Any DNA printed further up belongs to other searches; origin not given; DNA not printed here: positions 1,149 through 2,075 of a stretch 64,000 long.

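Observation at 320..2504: RhuM / HTH-WYL / unknown Cys-motif protein operon carried on an integrative element, a candidate defence or abortive-infection module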

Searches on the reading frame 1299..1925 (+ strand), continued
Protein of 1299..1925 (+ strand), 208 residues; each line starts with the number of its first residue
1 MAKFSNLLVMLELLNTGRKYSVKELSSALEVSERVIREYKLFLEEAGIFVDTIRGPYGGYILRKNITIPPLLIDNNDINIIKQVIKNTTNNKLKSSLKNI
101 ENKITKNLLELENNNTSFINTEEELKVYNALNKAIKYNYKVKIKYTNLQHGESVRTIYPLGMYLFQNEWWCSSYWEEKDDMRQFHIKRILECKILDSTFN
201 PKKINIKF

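Call 87: search_solved_structures(query=L034:4687-5703:+, max_evalue=1)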
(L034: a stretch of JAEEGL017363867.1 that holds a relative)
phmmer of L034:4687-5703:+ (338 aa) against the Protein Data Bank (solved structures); distinct sequences matched with E-value up to 1: 1.
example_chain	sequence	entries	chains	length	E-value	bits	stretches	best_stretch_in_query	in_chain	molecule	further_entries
7dzx_H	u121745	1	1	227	0.7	12.5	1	43-155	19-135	Fab Heavy chain of enhancing antibody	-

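Call 88: search_protein_families(library=ncbifam, proteins=[L034:4687-5703:+, L052:6689-7708:+, L027:5683-6240:+, L035:3228-3965:+, L042:1002-1709:+, L043:4673-5434:+, L044:4685-5383:+], max_evalue=0.1)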
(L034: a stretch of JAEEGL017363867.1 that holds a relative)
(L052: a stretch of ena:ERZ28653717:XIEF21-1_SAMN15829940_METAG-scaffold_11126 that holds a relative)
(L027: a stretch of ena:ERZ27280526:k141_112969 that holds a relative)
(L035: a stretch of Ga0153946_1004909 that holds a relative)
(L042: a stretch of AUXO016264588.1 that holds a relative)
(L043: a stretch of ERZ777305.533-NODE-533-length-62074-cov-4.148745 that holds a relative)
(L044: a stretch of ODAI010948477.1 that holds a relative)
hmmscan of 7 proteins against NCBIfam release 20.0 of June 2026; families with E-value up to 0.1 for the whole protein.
L034:4687-5703:+ (338 aa): 3 families
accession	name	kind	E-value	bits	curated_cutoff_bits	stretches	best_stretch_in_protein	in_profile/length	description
NF041128.1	glucosaP_deam_GlmD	equivalog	0.00024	20.4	580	1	41-119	32-110/323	glucosamine-6-phosphate deaminase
NF004930.0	PRK06287.1-1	subfamily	0.06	13.3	142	0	92-151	20-79/110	cobalt transport protein CbiN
TIGR02128.1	G6PI_arch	equivalog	0.085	11.8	213.9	0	45-102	26-80/308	bifunctional phosphoglucose/phosphomannose isomerase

L052:6689-7708:+ (339 aa): 2 families
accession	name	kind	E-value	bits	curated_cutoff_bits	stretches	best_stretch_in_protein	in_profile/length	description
TIGR02128.1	G6PI_arch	equivalog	0.00035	19.6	213.9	1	45-102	26-80/308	bifunctional phosphoglucose/phosphomannose isomerase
NF002714.0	PRK02551.1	equivalog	0.088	12.5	190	0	91-146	6-61/157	class Ib ribonucleoside-diphosphate reductase assembly flavoprotein NrdI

L027:5683-6240:+ (185 aa): 1 family
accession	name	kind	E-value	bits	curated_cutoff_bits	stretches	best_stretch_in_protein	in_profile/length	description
TIGR00183.1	prok_nadp_idh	equivalog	0.074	11.9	567.3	1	126-176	141-192/417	isocitrate dehydrogenase (NADP(+))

L035:3228-3965:+ (245 aa): 0 families

L042:1002-1709:+ (235 aa): 0 families

L043:4673-5434:+ (253 aa): 0 families

L044:4685-5383:+ (232 aa): 0 families

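Call 91: search_protein_families(library=pfam, proteins=[L018:6947-7183:-, L018:13665-14285:-, L018:7468-8322:+], max_evalue=0.05)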
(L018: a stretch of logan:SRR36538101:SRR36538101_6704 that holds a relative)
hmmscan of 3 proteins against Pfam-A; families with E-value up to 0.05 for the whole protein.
L018:6947-7183:- (78 aa): 1 family
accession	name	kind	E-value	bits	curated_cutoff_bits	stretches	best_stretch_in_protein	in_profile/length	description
PF08429.16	PLU-1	-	0.022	14.4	28.5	1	11-70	221-272/338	PLU-1-like protein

L018:13665-14285:- (206 aa): 3 families
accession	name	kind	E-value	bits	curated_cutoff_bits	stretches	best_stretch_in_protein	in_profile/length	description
PF09084.16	NMT1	-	3.5e-18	66.7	20.5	1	53-198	5-145/216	NMT1/THI5 like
PF13379.11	NMT1_2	-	6e-12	46.3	24.7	1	40-193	7-172/252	NMT1-like family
PF12974.12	Phosphonate-bd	-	0.0006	19.7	27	1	69-184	29-147/242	ABC transporter, phosphonate, periplasmic substrate-binding protein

L018:7468-8322:+ (284 aa): 12 families
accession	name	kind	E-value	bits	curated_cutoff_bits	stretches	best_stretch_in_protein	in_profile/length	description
PF00561.26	Abhydrolase_1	-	1.6e-11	44.8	25.8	1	29-180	3-139/245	alpha/beta hydrolase fold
PF12146.15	Hydrolase_4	-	9.1e-10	38.7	27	1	28-163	6-128/239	Serine aminopeptidase, S33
PF08538.16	DUF1749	-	5e-08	32.9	24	1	101-207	91-213/299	Protein of unknown function (DUF1749)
PF06821.19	Ser_hydrolase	-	0.00072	20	22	1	108-155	53-104/172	Serine hydrolase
PF06342.18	DUF1057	-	0.0019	17.8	21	1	108-146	103-138/297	Alpha/beta hydrolase of unknown function (DUF1057)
PF02450.21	LCAT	-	0.0028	17.4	21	1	100-133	111-144/392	Lecithin:cholesterol acyltransferase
PF07819.20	PGAP1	-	0.0045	17.2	24.3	1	29-171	7-158/233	PGAP1-like alpha/beta domain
PF12695.13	Abhydrolase_5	-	0.0073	16.6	27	0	109-160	56-106/164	Alpha/beta hydrolase family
PF11187.14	Mbeg1-like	-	0.0088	15.9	21.1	1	100-139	74-113/224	Mbeg1-like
PF03096.20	Ndr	-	0.024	13.8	23.3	1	104-161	93-152/283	Ndr family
PF20408.4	Abhydrolase_11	-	0.038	14.2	27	0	29-160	5-123/193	Alpha/beta hydrolase domain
PF12697.13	Abhydrolase_6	-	0.043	14.9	26.3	0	92-145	50-96/217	Alpha/beta hydrolase family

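Call 108: find_related_loci(query=L027:5683-6240:+, collection=viral_contigs, flank=5000)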
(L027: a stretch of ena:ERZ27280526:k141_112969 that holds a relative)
Query L027:5683-6240:+ (185 aa) in viral_contigs; peptide patterns used: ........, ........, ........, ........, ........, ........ (x = any residue, [..] = any of these).
15 stretches matched a pattern, but none encodes a relative of the query by tblastn (E <= 1e-3).

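Call 109: find_related_loci(query=L034:4687-5703:+, collection=viral_contigs, flank=5000)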
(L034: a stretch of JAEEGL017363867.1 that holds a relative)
Query L034:4687-5703:+ (338 aa) in viral_contigs; peptide patterns used: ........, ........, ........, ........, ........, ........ (x = any residue, [..] = any of these).
4 stretches matched a pattern, but none encodes a relative of the query by tblastn (E <= 1e-3).
